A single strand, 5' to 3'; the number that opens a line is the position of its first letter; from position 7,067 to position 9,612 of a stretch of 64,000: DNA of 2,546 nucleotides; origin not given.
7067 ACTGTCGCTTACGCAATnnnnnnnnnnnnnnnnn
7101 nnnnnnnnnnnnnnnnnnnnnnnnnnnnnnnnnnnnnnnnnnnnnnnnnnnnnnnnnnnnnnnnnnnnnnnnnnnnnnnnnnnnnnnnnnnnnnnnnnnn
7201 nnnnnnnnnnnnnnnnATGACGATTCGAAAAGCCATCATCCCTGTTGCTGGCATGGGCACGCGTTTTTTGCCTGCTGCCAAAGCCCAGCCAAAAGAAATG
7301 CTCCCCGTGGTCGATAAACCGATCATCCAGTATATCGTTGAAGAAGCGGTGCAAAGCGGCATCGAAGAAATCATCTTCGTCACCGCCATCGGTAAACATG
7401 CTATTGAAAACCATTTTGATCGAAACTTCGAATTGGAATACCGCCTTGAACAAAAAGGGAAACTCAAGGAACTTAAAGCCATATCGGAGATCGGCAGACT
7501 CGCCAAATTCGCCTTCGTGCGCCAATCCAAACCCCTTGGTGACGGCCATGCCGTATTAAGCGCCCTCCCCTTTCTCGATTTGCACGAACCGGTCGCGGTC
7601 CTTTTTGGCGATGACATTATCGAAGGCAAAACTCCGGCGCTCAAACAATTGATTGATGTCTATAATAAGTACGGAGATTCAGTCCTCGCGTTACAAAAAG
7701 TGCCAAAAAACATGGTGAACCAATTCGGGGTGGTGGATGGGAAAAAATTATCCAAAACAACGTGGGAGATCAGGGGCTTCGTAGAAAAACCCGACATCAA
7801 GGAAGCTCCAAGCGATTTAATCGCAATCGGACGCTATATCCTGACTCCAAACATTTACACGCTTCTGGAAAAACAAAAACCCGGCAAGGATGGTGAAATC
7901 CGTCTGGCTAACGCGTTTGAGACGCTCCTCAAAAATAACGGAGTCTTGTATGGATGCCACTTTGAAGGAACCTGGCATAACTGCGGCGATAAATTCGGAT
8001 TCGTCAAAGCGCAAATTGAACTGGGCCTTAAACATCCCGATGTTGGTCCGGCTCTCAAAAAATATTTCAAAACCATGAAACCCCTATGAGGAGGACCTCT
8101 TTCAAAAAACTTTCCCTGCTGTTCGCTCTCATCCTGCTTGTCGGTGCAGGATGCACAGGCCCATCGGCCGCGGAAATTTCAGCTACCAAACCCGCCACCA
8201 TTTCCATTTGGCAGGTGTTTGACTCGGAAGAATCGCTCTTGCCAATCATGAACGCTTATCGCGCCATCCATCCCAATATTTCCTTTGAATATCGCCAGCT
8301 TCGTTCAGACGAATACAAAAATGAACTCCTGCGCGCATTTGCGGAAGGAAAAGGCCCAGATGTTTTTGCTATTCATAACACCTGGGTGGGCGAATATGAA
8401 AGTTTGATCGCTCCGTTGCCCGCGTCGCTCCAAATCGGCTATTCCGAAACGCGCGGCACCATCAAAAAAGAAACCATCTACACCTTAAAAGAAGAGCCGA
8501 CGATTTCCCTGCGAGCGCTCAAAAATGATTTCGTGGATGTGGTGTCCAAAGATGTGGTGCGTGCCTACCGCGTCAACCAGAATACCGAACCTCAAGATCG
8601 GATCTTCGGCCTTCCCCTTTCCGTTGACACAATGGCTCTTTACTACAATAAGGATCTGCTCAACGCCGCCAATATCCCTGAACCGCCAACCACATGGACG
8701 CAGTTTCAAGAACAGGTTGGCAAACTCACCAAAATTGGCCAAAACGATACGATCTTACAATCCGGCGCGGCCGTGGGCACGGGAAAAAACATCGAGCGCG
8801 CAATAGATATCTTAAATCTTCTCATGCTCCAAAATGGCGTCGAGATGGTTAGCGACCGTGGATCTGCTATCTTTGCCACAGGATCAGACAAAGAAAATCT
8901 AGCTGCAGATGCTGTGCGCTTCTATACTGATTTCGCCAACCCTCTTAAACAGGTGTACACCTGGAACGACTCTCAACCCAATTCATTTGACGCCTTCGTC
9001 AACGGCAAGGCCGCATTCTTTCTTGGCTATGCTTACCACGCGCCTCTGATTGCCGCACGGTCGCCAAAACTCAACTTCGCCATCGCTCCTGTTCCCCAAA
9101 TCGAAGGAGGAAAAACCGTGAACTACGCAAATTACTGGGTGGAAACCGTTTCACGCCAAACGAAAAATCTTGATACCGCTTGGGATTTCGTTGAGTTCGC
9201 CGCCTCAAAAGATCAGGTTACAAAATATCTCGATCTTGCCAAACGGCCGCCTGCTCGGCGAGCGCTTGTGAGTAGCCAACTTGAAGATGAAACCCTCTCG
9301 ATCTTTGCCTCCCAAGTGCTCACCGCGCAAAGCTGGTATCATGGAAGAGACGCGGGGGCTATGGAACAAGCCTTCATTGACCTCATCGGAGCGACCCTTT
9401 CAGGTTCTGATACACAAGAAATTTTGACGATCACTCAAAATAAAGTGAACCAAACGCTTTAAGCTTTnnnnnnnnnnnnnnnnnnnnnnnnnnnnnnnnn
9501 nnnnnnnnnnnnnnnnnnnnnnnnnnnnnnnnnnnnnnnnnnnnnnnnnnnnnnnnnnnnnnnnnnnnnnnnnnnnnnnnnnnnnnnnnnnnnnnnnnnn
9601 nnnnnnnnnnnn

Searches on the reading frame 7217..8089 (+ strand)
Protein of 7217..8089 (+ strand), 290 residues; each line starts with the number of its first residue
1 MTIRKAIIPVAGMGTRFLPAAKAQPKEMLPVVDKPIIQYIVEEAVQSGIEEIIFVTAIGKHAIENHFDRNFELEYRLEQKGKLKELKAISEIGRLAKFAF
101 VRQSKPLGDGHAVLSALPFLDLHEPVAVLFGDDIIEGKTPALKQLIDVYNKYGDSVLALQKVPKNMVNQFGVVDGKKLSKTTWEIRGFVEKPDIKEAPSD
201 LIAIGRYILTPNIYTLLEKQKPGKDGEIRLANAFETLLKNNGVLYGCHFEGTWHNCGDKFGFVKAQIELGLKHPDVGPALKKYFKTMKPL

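Call 9: search_protein_families(library=pfam, proteins=[window:7217-8089:+], max_evalue=0.001)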
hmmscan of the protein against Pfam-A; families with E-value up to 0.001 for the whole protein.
window:7217-8089:+ (290 aa): 2 families
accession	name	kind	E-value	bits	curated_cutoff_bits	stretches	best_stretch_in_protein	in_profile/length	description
PF00483.29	NTP_transferase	-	1e-28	101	21.2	1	5-266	1-239/245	Nucleotidyl transferase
PF12804.13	NTP_transf_3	-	0.00013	22.7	27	1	6-65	1-53/160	MobA-like NTP transferase domain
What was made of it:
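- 7217..8089 (+): galU (UTP-glucose-1-phosphate uridylyltransferase). It is the first gene of the conserved co-oriented block and overlaps the next gene by 4 nt. Pfam NTP_transferase (call 9).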

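Call 74: search_protein_families(library=ncbifam, proteins=[window:7217-8089:+], max_evalue=0.001)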
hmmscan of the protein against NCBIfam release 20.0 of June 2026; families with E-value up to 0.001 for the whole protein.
window:7217-8089:+ (290 aa): 31 families (the best 25 are shown)
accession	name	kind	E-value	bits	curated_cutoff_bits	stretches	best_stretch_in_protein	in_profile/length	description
TIGR01099.1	galU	equivalog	8.1e-100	333.7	326.8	1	3-265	1-261/261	UTP--glucose-1-phosphate uridylyltransferase GalU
NF009928.0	PRK13389.1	equivalog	1.2e-68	231.5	548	1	3-285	8-295/302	UTP--glucose-1-phosphate uridylyltransferase GalU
NF007516.0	PRK10122.1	equivalog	7.6e-58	196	534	1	1-284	1-291/297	UTP--glucose-1-phosphate uridylyltransferase GalF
TIGR01105.1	galF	equivalog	1.1e-55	188.9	659.2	1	1-282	1-289/297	GalU regulator GalF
TIGR03992.1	Arch_glmU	subfamily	4.7e-33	114.6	292.1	2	97-265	73-223/393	bifunctional sugar-1-phosphate nucleotidylyltransferase/acetyltransferase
TIGR01208.1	rmlA_long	equivalog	3.8e-31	108.3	320.25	1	5-266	1-231/353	glucose-1-phosphate thymidylyltransferase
NF041313.1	UDPGP_AglF_Halo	equivalog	2.5e-24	86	400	2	99-257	74-222/234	UTP--glucose-1-phosphate uridylyltransferase AglF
NF041173.1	Sug_nt_acttase_Thmprot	equivalog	7.8e-17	61.3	600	1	5-264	2-222/405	bifunctional sugar-1-phosphate nucleotidylyltransferase/acetyltransferase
NF052502.1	man1P_GTase_Rv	exception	1.3e-15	57.1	440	1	5-269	2-230/352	mannose-1-phosphate guanylyltransferase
TIGR01207.1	rmlA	equivalog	7.4e-12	45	360.65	1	5-240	1-206/286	glucose-1-phosphate thymidylyltransferase RfbA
NF049965.1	GlMnHpPGnyltfHddC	equivalog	2.9e-11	43.4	300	1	5-79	2-79/221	D-glycero-D-manno-heptose 1-phosphate guanosyltransferase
NF045761.1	NAMPUrTaseMurU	equivalog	5.7e-11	42.7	250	1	5-68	2-65/226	N-acetylmuramate alpha-1-phosphate uridylyltransferase MurU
NF010935.0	PRK14355.1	equivalog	5.9e-11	41.6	718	1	5-77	5-74/459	bifunctional UDP-N-acetylglucosamine diphosphorylase/glucosamine-1-phosphate N-acetyltransferase GlmU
TIGR02091.1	glgC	equivalog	7.8e-11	41.6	424.9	1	6-275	3-265/364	glucose-1-phosphate adenylyltransferase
TIGR01173.1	glmU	equivalog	1.2e-10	40.9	366.85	1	6-158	3-126/452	bifunctional UDP-N-acetylglucosamine diphosphorylase/glucosamine-1-phosphate N-acetyltransferase GlmU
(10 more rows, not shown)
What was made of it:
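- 7217..8089 (+): TIGR01099 scores 333.7 bits against a cut-off of 326.8 (call 74).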

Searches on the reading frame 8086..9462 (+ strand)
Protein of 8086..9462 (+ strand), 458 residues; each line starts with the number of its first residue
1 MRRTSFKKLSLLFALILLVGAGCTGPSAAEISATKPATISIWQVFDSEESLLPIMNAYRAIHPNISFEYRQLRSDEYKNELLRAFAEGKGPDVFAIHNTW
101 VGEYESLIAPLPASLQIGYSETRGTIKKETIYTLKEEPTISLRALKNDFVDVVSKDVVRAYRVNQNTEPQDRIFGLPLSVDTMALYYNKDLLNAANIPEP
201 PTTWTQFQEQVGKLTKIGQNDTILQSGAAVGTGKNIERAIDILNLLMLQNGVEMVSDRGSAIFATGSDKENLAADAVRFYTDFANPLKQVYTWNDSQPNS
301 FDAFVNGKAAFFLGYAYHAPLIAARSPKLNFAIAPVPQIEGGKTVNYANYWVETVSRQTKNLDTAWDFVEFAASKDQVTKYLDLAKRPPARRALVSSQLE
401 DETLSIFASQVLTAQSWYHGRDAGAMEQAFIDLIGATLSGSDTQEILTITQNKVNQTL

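Call 9: search_protein_families(library=pfam, proteins=[window:8086-9462:+], max_evalue=0.001)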
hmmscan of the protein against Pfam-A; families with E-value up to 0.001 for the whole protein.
window:8086-9462:+ (458 aa): 2 families
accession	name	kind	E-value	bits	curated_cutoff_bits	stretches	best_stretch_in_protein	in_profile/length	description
PF01547.30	SBP_bac_1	-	3e-33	116.6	26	2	148-377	87-305/307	Bacterial extracellular solute-binding protein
PF13416.11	SBP_bac_8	-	4.9e-26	92.6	27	1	56-395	4-266/279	Bacterial extracellular solute-binding protein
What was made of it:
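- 8086..9462 (+): Solute-binding-protein-family lipoprotein (lipobox LVGAGC). It ends 5 nt before pilin gene 1, and no ABC permease gene lies beside it. Pfam SBP_bac_1 and SBP_bac_8 (call 9).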

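Call 52: search_protein_families(library=ncbifam, proteins=[window:8086-9462:+], max_evalue=0.1)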
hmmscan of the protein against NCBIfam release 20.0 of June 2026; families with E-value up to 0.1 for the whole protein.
window:8086-9462:+ (458 aa): 4 families
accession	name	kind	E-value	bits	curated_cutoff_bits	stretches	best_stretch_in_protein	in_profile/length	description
NF053763.1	ABCarbgalBndGanS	equivalog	6.7e-11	41.6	700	2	169-218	134-183/420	galactooligosaccharide ABC transporter substrate-binding protein GanS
NF007011.0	PRK09474.1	equivalog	7.7e-07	28.2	291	1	170-219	126-170/396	maltose/maltodextrin ABC transporter substrate-binding protein MalE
TIGR03850.1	bind_CPR_0540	equivalog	8.4e-06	24.6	299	1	164-380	140-352/437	carbohydrate ABC transporter substrate-binding protein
NF008211.0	PRK10974.1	equivalog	0.00031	19.5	411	1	170-219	135-186/439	sn-glycerol-3-phosphate ABC transporter substrate-binding protein UgpB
